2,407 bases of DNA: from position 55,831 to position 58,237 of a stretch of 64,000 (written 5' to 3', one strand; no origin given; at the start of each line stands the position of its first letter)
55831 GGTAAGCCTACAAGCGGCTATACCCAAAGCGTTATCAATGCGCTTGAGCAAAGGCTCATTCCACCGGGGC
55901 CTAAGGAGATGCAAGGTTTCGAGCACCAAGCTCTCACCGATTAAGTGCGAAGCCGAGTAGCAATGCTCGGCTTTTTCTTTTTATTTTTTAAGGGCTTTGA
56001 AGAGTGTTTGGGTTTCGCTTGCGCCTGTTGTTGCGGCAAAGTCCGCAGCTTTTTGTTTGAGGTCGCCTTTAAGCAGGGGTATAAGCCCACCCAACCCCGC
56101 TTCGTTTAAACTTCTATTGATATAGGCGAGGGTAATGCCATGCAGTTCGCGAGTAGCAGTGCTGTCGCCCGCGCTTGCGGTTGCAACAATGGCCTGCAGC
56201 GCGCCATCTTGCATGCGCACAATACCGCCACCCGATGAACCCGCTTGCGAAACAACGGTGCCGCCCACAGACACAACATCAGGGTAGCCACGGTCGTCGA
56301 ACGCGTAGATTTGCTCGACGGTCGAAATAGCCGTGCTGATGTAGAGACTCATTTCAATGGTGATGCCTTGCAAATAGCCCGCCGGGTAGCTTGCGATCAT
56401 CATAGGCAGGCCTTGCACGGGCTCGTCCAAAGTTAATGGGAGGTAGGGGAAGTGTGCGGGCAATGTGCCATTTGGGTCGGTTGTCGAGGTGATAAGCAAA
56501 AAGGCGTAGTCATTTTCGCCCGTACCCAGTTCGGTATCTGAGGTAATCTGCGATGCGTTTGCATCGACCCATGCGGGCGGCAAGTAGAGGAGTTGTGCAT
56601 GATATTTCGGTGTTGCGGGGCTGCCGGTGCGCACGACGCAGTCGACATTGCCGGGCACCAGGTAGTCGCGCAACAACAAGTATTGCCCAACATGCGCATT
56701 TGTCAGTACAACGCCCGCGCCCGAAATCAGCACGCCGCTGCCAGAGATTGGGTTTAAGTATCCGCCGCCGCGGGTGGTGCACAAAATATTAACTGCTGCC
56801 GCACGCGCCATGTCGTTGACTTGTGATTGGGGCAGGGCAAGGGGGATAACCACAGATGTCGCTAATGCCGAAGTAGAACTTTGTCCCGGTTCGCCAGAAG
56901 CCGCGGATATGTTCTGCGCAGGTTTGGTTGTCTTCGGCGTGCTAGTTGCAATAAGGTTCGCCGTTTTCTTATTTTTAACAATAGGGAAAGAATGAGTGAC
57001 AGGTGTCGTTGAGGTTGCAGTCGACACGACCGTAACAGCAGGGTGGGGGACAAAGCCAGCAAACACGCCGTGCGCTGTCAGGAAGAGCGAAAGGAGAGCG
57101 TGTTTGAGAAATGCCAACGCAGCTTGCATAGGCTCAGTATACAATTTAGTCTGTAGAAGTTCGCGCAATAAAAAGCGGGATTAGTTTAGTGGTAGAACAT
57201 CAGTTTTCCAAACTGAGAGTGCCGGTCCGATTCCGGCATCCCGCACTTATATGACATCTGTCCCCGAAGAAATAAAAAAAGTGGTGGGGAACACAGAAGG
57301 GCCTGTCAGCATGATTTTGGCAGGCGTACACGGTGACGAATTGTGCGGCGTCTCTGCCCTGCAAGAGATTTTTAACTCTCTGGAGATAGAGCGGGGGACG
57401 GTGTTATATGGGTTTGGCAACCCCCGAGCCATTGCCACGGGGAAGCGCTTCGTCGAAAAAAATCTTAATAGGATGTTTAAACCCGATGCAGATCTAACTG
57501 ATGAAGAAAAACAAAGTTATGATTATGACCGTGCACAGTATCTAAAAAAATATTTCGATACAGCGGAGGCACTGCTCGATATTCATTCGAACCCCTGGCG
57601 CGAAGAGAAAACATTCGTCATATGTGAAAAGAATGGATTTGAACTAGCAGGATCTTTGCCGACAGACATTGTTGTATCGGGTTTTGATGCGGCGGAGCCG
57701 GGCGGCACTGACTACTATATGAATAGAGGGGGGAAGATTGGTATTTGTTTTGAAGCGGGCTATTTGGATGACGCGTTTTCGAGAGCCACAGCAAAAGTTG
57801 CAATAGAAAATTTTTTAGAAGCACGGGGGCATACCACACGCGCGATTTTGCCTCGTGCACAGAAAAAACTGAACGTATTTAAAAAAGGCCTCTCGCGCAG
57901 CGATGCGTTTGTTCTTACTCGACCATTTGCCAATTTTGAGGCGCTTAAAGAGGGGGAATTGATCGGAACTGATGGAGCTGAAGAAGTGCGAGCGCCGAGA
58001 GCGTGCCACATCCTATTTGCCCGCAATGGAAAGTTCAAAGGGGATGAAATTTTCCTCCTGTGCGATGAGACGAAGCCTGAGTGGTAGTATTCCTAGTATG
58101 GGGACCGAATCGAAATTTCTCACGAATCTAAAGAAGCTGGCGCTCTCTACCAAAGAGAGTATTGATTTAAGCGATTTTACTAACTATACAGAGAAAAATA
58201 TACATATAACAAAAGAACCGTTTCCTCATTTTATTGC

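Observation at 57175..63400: tRNA-Gly-adjacent low-GC island encoding a YcaO cyclodehydratase plus SagB-type dehydrogenase: a TOMM/LAP-like RiPP biosynthetic cluster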

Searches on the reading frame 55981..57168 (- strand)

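Call 4: search_protein_families(library=pfam, proteins=[window:55981-57168:-], max_evalue=0.01)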
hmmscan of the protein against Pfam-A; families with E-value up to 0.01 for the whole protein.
window:55981-57168:- (395 aa): 1 family
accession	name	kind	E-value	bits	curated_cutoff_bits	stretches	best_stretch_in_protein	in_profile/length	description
PF13365.12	Trypsin_2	-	1.6e-07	32.6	27.6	1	143-326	1-143/144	Trypsin-like peptidase domain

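Call 5: search_protein_families(library=ncbifam, proteins=[window:55981-57168:-], max_evalue=0.01)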
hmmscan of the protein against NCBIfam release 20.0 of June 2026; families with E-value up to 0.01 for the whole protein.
window:55981-57168:- (395 aa): 0 families

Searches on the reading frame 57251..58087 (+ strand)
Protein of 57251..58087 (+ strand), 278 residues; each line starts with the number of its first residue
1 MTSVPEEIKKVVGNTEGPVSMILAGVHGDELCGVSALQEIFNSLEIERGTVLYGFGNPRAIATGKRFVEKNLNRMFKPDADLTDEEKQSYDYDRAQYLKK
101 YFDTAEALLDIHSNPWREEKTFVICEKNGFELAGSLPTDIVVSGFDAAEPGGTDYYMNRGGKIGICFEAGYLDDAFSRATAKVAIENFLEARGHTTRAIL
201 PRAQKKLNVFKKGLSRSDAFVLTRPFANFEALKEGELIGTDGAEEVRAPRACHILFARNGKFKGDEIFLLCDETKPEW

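Call 4: search_protein_families(library=pfam, proteins=[window:57251-58087:+], max_evalue=0.01)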
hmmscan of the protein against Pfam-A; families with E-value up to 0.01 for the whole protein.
window:57251-58087:+ (278 aa): 1 family
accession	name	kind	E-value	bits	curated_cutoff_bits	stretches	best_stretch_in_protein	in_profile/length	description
PF24827.1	AstE_AspA_cat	-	1e-21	77.8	25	1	17-172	2-170/192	Succinylglutamate desuccinylase/Aspartoacylase catalytic domain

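Call 5: search_protein_families(library=ncbifam, proteins=[window:57251-58087:+], max_evalue=0.01)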
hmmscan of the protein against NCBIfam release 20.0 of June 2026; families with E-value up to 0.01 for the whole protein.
window:57251-58087:+ (278 aa): 4 families
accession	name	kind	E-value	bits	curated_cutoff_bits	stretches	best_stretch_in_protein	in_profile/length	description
NF002601.0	PRK02259.1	equivalog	1.3e-15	57.3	180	1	21-133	8-127/293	aspartoacylase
NF003706.0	PRK05324.1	subfamily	5.1e-15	55.3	170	1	21-103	53-136/336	succinylglutamate desuccinylase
TIGR03242.1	arg_catab_astE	equivalog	9.1e-12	44.9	305.65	1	21-105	45-134/319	succinylglutamate desuccinylase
TIGR02994.1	ectoine_eutE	equivalog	4.5e-05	22.6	402.7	1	11-114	41-145/325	N(2)-acetyl-L-2,4-diaminobutanoate deacetylase DoeB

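Call 68: search_protein_families(library=padloc, proteins=[window:57251-58084:+], max_evalue=0.01)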
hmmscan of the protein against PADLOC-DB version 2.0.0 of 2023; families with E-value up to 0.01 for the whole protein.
window:57251-58084:+ (278 aa): 0 families
